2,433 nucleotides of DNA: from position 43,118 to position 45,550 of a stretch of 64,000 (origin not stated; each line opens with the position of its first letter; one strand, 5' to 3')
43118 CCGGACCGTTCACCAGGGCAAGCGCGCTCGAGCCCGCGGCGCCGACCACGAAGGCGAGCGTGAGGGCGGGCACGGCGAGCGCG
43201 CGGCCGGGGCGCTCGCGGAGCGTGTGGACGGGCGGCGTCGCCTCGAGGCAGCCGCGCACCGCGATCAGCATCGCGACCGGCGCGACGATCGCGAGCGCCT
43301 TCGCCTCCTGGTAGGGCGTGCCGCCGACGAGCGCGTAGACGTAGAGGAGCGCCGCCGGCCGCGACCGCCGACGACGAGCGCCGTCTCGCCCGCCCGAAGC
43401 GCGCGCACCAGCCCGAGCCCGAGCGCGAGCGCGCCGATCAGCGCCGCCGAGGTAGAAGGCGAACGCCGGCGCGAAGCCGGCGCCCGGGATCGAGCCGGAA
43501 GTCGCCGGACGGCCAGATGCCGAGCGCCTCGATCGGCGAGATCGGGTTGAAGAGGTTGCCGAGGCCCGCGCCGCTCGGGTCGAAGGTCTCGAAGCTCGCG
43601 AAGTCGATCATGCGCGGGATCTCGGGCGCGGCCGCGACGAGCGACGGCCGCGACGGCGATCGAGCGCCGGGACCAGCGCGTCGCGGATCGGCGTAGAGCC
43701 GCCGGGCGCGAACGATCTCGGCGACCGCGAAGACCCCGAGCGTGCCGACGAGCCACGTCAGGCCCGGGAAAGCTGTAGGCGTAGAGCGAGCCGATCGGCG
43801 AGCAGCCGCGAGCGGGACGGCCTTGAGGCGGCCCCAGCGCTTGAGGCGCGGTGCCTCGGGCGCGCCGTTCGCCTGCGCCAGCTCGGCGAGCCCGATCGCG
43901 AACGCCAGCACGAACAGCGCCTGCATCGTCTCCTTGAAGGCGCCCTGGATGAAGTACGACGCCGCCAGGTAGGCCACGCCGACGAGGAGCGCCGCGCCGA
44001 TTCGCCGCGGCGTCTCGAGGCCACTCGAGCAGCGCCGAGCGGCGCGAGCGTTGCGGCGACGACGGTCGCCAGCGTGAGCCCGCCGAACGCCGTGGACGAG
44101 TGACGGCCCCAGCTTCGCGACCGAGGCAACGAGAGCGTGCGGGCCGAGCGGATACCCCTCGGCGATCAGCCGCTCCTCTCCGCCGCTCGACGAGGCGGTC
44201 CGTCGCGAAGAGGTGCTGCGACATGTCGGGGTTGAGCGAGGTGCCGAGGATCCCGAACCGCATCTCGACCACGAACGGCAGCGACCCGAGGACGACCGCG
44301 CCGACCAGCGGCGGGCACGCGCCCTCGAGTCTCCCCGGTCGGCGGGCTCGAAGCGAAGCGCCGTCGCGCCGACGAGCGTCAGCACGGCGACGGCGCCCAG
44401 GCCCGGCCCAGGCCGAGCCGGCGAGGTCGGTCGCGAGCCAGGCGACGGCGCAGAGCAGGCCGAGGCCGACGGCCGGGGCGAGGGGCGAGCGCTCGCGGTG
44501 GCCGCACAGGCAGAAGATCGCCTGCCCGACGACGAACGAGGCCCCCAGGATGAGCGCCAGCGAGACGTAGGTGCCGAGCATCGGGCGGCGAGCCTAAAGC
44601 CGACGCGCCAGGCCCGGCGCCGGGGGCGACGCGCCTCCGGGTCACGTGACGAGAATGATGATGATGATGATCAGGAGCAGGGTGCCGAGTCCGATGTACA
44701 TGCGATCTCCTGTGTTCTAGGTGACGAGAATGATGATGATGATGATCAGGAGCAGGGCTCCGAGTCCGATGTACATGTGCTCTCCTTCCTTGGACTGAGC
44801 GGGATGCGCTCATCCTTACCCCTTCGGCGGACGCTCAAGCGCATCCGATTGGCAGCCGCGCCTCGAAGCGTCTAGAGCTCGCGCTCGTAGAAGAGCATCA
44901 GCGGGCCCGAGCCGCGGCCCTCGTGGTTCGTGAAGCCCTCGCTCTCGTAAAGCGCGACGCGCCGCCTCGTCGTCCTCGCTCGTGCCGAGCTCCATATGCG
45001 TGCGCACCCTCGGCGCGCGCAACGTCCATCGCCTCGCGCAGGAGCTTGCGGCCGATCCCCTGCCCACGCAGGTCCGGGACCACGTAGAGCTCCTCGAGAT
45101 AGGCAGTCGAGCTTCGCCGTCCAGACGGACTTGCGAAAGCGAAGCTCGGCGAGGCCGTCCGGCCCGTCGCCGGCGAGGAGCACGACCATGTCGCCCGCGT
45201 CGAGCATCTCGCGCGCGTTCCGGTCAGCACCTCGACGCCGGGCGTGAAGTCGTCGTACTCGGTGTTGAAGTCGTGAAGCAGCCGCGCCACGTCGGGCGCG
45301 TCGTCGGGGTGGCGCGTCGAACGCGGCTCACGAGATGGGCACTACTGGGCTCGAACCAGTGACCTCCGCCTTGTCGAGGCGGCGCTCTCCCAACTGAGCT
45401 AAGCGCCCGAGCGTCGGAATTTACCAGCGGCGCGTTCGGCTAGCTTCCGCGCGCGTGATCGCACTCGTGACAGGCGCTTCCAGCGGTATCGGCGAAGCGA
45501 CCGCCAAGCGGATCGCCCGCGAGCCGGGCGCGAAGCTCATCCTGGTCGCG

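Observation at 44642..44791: Tandem pair of SD-preceded 19-codon mini-ORFs encoding an all-hydrophobic peptide with six consecutive Ile codons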

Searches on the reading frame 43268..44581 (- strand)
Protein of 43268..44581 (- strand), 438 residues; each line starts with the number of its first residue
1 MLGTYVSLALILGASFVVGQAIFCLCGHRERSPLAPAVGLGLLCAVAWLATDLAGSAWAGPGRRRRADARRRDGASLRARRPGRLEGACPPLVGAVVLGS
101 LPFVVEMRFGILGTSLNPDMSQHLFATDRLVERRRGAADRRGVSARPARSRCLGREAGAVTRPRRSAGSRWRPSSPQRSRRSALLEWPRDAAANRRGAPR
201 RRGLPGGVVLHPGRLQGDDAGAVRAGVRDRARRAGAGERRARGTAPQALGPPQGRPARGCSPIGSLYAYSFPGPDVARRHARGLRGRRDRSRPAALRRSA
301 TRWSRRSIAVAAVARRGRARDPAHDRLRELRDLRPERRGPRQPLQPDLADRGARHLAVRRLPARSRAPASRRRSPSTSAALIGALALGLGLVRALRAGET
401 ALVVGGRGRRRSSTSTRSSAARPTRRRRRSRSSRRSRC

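Call 13: search_protein_families(library=ncbifam, proteins=[window:43268-44581:-], max_evalue=10)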
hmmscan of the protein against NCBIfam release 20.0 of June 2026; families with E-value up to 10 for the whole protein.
window:43268-44581:- (438 aa): 0 families

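Call 14: search_protein_families(library=pfam, proteins=[window:43268-44581:-], max_evalue=10)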
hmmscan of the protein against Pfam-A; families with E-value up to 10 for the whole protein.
window:43268-44581:- (438 aa): 2 families
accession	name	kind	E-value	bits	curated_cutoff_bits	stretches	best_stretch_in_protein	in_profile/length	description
PF07219.19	HemY_N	-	0.67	10.5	31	1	33-81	16-64/107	HemY protein N-terminus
PF20176.3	DUF6541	-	2.7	6.6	29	1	6-101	23-103/646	Family of unknown function (DUF6541)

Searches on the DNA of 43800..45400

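Call 6: search_rna_families(source=window, start=43800, end=45400, threshold=evalue, max_evalue=10)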
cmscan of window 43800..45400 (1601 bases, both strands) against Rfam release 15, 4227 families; matches with E-value up to 10: 4.
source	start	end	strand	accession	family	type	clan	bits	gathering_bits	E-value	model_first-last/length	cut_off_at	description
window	45336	45400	-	RF00005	tRNA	Gene; tRNA;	CL00001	45.6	29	4e-08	9-71/71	5'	tRNA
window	44897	44946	-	RF03847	mir-1538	Gene; miRNA;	-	16.2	78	7.6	1-58/58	no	mir-1538 microRNA precursor family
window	43978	44010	+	RF01273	sR34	Gene; snRNA; snoRNA; CD-box;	-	15.5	40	8.9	1-54/54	no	Small nucleolar RNA sR34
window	45271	45333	+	RF00740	mir-370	Gene; miRNA;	-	15.2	70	9.2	1-75/75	no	mir-370 microRNA precursor family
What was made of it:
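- No Rfam hit above noise other than the neighbouring tRNA (call 6).
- Tried and rejected: Rfam on the locus found only the neighbouring tRNA (call 6).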

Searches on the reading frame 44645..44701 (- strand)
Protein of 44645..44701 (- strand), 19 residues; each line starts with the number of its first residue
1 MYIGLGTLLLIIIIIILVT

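Call 87: search_solved_structures(query=A3, max_evalue=10, show_alignments=3)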
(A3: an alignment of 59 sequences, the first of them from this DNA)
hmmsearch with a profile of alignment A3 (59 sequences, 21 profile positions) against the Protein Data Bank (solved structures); distinct sequences matched with E-value up to 10: 0.
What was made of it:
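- Tried and rejected: A PDB profile search gave no hit (call 87).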

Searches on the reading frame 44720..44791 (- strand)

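Call 13: search_protein_families(library=ncbifam, proteins=[window:44720-44791:-], max_evalue=10)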
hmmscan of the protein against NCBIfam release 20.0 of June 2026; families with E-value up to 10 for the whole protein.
seq(24 aa): 1 family
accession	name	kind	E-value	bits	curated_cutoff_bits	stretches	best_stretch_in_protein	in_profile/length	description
NF041738.1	GG_III-CTERM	domain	0.03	14.2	22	1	7-23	3-20/28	GGIII-like transmembrane region-containing protein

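Call 14: search_protein_families(library=pfam, proteins=[window:44720-44791:-], max_evalue=10)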
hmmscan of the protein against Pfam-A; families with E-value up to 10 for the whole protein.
seq(24 aa): 1 family
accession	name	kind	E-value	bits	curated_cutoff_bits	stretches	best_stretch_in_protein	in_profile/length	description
PF05568.16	ASFV_J13L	-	0.85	9.8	23.6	1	4-22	29-47/189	African swine fever virus J13L protein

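Call 88: search_protein_families(library=padloc, proteins=[window:44720-44791:-], max_evalue=10)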
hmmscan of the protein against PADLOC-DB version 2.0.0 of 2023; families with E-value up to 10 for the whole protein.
seq(24 aa): 0 families

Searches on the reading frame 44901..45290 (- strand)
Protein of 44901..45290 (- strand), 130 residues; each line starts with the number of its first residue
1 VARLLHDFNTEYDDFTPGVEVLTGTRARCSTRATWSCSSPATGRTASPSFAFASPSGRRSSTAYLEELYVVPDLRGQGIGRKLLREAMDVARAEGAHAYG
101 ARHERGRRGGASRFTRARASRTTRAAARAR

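Call 13: search_protein_families(library=ncbifam, proteins=[window:44901-45290:-], max_evalue=10)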
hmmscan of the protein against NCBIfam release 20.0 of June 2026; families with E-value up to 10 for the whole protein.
seq(130 aa): 24 families
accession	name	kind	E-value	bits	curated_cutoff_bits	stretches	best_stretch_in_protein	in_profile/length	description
NF043067.1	AAC_6p_group_E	equivalog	4.3e-05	23.4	140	1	59-96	67-104/140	aminoglycoside 6'-N-acetyltransferase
NF000482.1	AAC_3_XI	exception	5.7e-05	23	300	1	2-95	19-108/148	aminoglycoside N-acetyltransferase AAC(3)-XI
NF000487.1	stat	exception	6.4e-05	22.6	420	1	63-97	105-139/189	streptothricin N-acetyltransferase STAT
NF041716.1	HxA_phane_GNAT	equivalog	0.00012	22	250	1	49-94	69-114/152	cyclophane-containing RiPP N-acetyltransferase HaaN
NF033130.1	AAC_6p_A48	exception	0.00046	20.1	300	1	59-104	73-118/147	AacA48 family aminoglycoside 6'-N-acetyltransferase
NF000158.2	AAC_6p_Il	exception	0.00054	19.9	270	1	61-101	81-121/152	aminoglycoside N-acetyltransferase AAC(6')-Il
NF040503.1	resist_ArsN1a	equivalog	0.0017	18.1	170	1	68-97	82-111/159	arsinothricin resistance N-acetyltransferase ArsN1 family A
NF000050.2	AAC_6p_A29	exception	0.0026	17.5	250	1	61-101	74-114/131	aminoglycoside 6'-N-acetyltransferase AAC(6')-29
NF007530.0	PRK10146.1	equivalog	0.0033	17.7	142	1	65-98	79-112/144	aminoalkylphosphonate N-acetyltransferase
TIGR01575.1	rimI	equivalog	0.0033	17.6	86.4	1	62-96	55-89/132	ribosomal protein S18-alanine N-acetyltransferase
NF007807.0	PRK10514.1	equivalog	0.0034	17.3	134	1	63-91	71-99/147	acetyltransferase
NF040501.1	resist_ArsN2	equivalog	0.0055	16.3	125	1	61-97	47-83/133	arsenic resistance N-acetyltransferase ArsN2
NF033075.0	AAC_6p_Steno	equivalog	0.0071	16.5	290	1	60-97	73-110/148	aminoglycoside 6'-N-acetyltransferase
NF000224.3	AAC_6p_Acine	exception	0.0083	16.2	225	1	58-92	71-105/146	AAC(6')-Ighjkrstuvwx family aminoglycoside N-acetyltransferase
NF000360.1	sat4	exception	0.014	15.5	380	1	62-97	96-131/180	streptothricin N-acetyltransferase Sat4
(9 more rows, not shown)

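Call 14: search_protein_families(library=pfam, proteins=[window:44901-45290:-], max_evalue=10)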
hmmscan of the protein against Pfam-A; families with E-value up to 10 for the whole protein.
seq(130 aa): 4 families
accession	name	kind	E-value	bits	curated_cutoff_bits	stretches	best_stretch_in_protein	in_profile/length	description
PF00583.31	Acetyltransf_1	-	1.2e-09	38.9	20.7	1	59-98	56-95/116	Acetyltransferase (GNAT) family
PF13508.13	Acetyltransf_7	-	8.9e-08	32.8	27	1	61-97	28-63/84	Acetyltransferase (GNAT) domain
PF14542.12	Acetyltransf_CG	-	1.9e-06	28.3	30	1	58-96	20-58/80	GCN5-related N-acetyl-transferase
PF13673.13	Acetyltransf_10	-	0.00013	22.4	23.6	1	61-97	50-86/128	Acetyltransferase (GNAT) domain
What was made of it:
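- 44872..45290 (-): Context: GNAT acetyltransferase gene, split over two frames in the window. Pfam Acetyltransf_1, E 1.2e-9 (call 14).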
